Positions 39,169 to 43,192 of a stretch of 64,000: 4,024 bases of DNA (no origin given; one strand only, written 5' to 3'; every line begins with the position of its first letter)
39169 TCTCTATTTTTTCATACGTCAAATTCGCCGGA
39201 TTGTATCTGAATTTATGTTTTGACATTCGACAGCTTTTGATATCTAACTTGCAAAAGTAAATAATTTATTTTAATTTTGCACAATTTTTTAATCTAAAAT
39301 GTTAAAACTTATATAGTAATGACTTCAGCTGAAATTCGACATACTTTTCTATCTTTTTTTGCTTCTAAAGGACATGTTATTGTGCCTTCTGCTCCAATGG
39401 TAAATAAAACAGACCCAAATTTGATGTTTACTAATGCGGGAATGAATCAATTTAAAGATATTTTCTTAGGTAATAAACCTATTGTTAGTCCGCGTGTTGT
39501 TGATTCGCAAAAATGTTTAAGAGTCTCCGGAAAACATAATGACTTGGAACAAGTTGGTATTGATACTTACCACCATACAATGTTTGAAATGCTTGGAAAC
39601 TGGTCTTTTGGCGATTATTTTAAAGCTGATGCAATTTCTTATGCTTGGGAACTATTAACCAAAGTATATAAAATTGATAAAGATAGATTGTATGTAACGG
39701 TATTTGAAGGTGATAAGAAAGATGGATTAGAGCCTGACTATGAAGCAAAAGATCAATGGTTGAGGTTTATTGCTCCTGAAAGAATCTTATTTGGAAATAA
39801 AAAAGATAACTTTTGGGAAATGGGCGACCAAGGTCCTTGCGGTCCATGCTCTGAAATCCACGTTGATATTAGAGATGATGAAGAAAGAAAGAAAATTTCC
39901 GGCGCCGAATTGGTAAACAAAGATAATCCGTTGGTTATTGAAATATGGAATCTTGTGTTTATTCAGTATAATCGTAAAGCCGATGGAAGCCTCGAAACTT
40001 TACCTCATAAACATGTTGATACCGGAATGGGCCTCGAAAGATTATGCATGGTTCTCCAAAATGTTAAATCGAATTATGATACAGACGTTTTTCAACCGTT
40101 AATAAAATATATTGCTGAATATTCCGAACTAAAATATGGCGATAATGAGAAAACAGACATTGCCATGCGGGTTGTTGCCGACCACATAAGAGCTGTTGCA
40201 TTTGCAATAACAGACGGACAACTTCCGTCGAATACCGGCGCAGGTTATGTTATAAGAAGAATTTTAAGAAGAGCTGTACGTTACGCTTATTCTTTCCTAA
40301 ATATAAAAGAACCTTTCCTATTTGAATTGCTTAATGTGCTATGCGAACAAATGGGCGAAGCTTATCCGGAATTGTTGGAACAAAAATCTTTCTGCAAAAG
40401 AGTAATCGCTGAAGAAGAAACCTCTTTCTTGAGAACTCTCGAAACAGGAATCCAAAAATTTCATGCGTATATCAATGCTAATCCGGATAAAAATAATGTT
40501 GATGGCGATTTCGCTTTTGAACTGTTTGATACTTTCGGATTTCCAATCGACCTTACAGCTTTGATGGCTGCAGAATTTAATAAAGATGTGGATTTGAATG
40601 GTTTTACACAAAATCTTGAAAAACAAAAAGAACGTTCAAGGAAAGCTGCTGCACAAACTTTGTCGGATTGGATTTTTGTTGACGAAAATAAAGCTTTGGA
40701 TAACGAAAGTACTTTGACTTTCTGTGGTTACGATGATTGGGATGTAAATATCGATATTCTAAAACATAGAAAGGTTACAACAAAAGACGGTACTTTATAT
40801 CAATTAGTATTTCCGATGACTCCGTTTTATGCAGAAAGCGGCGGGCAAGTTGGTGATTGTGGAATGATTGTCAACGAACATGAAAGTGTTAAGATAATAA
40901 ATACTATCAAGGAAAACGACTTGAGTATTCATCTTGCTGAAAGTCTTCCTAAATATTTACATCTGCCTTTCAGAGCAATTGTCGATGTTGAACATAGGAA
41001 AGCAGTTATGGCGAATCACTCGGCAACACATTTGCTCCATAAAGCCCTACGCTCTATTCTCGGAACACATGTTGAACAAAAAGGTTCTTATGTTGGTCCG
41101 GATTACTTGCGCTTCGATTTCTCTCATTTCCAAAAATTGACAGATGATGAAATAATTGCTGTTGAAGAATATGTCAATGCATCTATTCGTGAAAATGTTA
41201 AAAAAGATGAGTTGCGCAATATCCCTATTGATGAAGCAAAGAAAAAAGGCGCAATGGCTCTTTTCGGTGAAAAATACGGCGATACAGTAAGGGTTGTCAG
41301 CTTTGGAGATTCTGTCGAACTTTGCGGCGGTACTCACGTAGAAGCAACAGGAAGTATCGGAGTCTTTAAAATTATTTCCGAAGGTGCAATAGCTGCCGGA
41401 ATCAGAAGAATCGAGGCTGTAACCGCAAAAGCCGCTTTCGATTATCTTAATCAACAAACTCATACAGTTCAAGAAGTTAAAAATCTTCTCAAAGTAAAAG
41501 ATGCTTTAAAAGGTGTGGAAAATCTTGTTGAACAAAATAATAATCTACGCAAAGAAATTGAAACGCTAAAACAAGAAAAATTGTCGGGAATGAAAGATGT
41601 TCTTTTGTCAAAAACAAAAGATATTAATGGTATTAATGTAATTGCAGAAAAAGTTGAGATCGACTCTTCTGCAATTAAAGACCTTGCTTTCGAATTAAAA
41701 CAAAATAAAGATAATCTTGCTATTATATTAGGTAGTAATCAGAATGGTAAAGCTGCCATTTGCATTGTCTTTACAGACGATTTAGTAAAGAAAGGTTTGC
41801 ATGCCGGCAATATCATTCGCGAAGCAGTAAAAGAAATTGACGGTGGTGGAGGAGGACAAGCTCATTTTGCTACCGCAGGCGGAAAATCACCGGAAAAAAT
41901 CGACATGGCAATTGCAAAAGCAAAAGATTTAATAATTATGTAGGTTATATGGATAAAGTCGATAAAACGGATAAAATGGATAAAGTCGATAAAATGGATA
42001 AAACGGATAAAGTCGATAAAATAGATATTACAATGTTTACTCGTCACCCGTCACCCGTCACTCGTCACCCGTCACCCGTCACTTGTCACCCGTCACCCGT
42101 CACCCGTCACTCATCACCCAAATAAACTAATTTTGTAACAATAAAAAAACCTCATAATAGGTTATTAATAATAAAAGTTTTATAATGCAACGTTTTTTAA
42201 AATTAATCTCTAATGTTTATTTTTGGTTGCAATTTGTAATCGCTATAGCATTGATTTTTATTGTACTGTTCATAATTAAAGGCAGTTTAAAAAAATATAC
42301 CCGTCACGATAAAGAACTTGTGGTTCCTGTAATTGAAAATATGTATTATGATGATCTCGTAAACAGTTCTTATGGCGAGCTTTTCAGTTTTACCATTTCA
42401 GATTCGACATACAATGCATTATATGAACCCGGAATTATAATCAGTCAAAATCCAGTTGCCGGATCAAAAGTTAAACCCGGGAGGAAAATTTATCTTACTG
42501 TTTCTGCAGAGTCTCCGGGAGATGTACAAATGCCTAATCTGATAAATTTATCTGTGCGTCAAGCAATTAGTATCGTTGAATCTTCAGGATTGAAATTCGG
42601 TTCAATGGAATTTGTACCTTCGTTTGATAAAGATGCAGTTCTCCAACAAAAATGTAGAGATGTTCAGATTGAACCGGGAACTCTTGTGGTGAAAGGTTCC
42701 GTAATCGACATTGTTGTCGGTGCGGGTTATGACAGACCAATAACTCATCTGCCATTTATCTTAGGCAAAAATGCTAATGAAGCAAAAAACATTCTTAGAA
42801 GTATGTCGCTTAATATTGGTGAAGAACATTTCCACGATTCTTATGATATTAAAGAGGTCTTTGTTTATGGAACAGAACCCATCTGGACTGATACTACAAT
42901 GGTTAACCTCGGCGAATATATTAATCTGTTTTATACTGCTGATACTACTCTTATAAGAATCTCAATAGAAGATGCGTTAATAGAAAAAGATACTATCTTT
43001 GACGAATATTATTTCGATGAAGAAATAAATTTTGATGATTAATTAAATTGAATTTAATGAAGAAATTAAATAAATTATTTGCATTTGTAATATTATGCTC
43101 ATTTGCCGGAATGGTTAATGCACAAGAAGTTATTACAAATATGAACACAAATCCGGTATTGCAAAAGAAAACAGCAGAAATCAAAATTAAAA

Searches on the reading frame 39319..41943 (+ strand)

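Call 8: search_protein_families(library=pfam, proteins=[window:39319-41943:+])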
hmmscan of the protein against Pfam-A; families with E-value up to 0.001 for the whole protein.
window:39319-41943:+ (874 aa): 3 families
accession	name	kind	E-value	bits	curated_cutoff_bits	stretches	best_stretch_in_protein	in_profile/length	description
PF01411.24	tRNA-synt_2c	-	3.3e-194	646.9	30.3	1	5-542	1-533/552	tRNA synthetases class II (A)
PF07973.19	tRNA_SAD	-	1e-17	64.2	24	1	657-699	1-44/44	Threonyl and Alanyl tRNA synthetase second additional domain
PF02272.25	DHHA1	-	1.3e-12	48.5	25.9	1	772-872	2-100/102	DHHA1 domain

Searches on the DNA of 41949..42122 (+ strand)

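Call 42: search_rna_families(sources=[L128, L129], threshold=evalue, max_evalue=1)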
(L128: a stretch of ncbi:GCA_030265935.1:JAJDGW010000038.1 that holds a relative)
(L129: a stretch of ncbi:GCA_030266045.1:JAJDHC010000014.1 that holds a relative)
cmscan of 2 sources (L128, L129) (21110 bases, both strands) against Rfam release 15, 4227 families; matches with E-value up to 1: 1.
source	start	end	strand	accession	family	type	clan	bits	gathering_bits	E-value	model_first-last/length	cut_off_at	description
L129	4796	4887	+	RF04121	mir-1289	Gene; miRNA;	-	24.5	66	0.53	1-91/91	no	mir-1289 microRNA precursor family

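Call 84: search_dna_similar(query=L129:5995-6330:+, collection=plasmids, mode=distant, max_rows=10, max_evalue=0.001)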
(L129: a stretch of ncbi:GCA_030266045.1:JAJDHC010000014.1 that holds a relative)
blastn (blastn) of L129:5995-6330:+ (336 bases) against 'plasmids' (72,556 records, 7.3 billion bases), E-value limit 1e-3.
No match.

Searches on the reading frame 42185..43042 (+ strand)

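Call 8: search_protein_families(library=pfam, proteins=[window:42185-43042:+])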
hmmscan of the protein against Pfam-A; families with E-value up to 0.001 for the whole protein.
window:42185-43042:+ (285 aa): 1 family
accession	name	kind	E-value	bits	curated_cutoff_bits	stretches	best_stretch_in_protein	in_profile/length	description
PF03793.24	PASTA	-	9.8e-21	73.9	23.2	2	46-107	2-63/64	PASTA domain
